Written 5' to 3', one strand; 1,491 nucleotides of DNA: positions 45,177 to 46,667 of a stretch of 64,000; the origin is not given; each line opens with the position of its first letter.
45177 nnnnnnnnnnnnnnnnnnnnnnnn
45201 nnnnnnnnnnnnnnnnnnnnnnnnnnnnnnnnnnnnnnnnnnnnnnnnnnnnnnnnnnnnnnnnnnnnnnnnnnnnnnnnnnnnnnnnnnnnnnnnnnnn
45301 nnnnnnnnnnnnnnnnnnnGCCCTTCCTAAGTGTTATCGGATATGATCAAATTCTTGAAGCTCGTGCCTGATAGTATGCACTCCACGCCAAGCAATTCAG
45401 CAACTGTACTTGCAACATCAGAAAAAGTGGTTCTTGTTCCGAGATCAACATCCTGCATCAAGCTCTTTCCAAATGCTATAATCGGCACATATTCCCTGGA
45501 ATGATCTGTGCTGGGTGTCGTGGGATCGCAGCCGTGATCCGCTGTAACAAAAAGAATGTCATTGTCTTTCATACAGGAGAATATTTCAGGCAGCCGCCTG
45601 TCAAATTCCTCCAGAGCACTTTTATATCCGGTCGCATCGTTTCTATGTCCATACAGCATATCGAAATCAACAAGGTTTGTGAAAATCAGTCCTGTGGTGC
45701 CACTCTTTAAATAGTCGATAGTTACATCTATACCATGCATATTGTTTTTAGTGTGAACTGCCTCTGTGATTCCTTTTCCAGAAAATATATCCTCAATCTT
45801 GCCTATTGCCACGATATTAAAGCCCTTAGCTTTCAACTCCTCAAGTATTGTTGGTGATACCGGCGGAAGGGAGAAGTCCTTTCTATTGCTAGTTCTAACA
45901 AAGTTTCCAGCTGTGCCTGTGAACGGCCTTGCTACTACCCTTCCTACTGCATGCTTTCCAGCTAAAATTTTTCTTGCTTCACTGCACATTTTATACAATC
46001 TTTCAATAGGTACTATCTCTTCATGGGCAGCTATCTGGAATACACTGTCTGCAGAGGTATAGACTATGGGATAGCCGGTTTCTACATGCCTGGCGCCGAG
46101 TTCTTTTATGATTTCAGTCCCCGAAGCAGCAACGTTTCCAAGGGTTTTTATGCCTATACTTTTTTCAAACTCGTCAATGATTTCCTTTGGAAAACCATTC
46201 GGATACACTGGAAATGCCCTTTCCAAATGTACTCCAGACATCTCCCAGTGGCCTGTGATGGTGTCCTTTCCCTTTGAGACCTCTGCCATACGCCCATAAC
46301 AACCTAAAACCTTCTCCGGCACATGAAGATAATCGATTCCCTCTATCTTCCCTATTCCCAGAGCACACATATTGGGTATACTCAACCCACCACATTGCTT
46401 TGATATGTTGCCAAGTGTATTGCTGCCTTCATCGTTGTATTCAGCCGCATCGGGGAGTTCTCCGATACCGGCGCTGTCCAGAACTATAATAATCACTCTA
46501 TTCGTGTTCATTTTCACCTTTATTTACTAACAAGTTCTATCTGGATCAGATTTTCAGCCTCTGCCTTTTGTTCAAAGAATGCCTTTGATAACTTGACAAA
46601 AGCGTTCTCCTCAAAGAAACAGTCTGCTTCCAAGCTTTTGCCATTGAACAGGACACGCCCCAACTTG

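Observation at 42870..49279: GH94-clan-like phosphorylase wired directly into a pentose-1-phosphate salvage set: candidate phosphorolytic pentofuranoside pathway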

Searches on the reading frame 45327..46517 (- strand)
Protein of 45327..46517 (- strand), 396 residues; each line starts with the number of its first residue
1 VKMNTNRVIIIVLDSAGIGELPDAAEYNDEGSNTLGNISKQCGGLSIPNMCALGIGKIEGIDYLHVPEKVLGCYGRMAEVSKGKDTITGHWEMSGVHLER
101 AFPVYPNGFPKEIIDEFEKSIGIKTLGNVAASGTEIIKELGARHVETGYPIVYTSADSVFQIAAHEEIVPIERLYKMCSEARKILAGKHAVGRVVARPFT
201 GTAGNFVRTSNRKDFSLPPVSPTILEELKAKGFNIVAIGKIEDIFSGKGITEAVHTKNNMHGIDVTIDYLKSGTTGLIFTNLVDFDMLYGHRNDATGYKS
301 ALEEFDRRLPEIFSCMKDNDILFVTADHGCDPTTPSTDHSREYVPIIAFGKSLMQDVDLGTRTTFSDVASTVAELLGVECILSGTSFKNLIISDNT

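Call 3: search_protein_families(library=pfam, proteins=[window:45327-46517:-], max_evalue=0.01)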
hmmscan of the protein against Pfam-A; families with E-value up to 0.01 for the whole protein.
window:45327-46517:- (396 aa): 1 family
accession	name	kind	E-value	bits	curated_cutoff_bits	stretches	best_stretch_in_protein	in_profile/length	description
PF01676.23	Metalloenzyme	-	2e-43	149.2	24.3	1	7-379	2-251/252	Metalloenzyme superfamily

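Call 4: search_protein_families(library=ncbifam, proteins=[window:45327-46517:-], max_evalue=0.01)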
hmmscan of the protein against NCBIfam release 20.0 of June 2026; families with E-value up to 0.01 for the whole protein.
window:45327-46517:- (396 aa): 7 families
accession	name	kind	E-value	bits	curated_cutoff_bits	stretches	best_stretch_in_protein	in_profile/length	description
NF003766.0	PRK05362.1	equivalog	2.1e-165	550.2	256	1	5-389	3-393/396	phosphopentomutase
TIGR01696.1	deoB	equivalog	9e-151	502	341.2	1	7-379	1-374/381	phosphopentomutase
NF009049.0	PRK12383.1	equivalog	3.3e-52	177.8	254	2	226-392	238-402/408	phosphopentomutase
TIGR01307.1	pgm_bpd_ind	equivalog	5.4e-09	35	330.65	1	266-379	376-493/504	2,3-bisphosphoglycerate-independent phosphoglycerate mutase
NF003104.0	PRK04024.1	equivalog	1.7e-07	30.3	489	1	243-356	265-373/412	2,3-bisphosphoglycerate-independent phosphoglycerate mutase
TIGR00306.2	apgM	subfamily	8.5e-06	25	320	1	263-354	280-370/403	2,3-bisphosphoglycerate-independent phosphoglycerate mutase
NF038358.1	phophono_PhpG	equivalog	0.0025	16.6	545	1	289-356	322-388/417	CMP-5'-phosphonoformate--3-phosphoglycerate phosphonoformyl transferase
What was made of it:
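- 45327..46511 (-): Phosphopentomutase DeoB (pentose-1-P to pentose-5-P). NF003766 550 bits and TIGR01696 502 bits, both above cut-off (call 4).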

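Call 43: search_solved_structures(query=window:45327-46517:-, max_evalue=0.00001, show_alignments=1)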
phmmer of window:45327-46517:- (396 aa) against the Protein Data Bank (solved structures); distinct sequences matched with E-value up to 0.00001: 9.
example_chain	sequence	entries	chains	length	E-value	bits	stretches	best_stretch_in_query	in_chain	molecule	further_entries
3m8w_A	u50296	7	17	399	8.2e-136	456.2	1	6-389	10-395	Phosphopentomutase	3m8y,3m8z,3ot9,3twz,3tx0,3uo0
4lre_A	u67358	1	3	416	9.6e-136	456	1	6-389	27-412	Phosphopentomutase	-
4lrc_A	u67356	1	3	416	2.5e-135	454.6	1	6-389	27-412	Phosphopentomutase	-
4lr7_A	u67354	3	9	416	2.5e-135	454.6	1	6-389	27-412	Phosphopentomutase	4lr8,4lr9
4lra_A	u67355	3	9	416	3.5e-135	454.1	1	6-389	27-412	Phosphopentomutase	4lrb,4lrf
4lrd_A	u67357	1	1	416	4.7e-135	453.7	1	6-389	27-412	Phosphopentomutase 4H11 variant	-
3un2_A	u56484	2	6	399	5.5e-135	453.5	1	6-389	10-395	Phosphopentomutase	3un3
3un5_A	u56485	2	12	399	5.6e-135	453.4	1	6-389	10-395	Phosphopentomutase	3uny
3m7v_A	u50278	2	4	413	2e-109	369.3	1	5-392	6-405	Phosphopentomutase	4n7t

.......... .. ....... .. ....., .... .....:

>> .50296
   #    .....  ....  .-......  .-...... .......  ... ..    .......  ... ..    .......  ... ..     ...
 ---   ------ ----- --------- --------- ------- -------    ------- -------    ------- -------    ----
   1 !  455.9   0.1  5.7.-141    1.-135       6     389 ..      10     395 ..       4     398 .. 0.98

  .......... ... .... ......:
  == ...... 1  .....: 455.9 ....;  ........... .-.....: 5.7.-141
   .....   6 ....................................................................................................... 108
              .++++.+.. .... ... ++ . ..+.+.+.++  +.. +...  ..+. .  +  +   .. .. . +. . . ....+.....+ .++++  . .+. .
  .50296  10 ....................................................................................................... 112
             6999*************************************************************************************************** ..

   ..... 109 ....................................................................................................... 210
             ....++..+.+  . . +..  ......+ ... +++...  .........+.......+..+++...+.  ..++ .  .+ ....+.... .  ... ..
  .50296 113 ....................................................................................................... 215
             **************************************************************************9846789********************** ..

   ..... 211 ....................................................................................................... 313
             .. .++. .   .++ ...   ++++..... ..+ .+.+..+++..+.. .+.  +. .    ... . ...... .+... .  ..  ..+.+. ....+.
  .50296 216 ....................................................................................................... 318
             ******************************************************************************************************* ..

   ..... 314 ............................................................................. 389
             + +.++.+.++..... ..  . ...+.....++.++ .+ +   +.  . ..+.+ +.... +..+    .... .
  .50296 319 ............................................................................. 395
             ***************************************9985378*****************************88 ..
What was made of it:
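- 45327..46511 (-): 456 bits against B. cereus PPM in PDB phmmer, alignment spanning residues 6-389 (call 43).
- On Phosphopentomutase DeoB: NF003766 550 bits (cut-off 256); TIGR01696 502 bits (cut-off 341); E 8e-136 to 3M8W over residues 6-389 (calls 4, 43).
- Closest known: deo-type nucleoside salvage. Same: The DeoB here is canonical (calls 4, 43).
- Checked: It scores 550 bits on NF003766 (cut-off 256), and 456 bits against B. cereus phosphopentomutase 3M8W in PDB phmmer, with the alignment spanning residues 6-389 (calls 4, 43).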
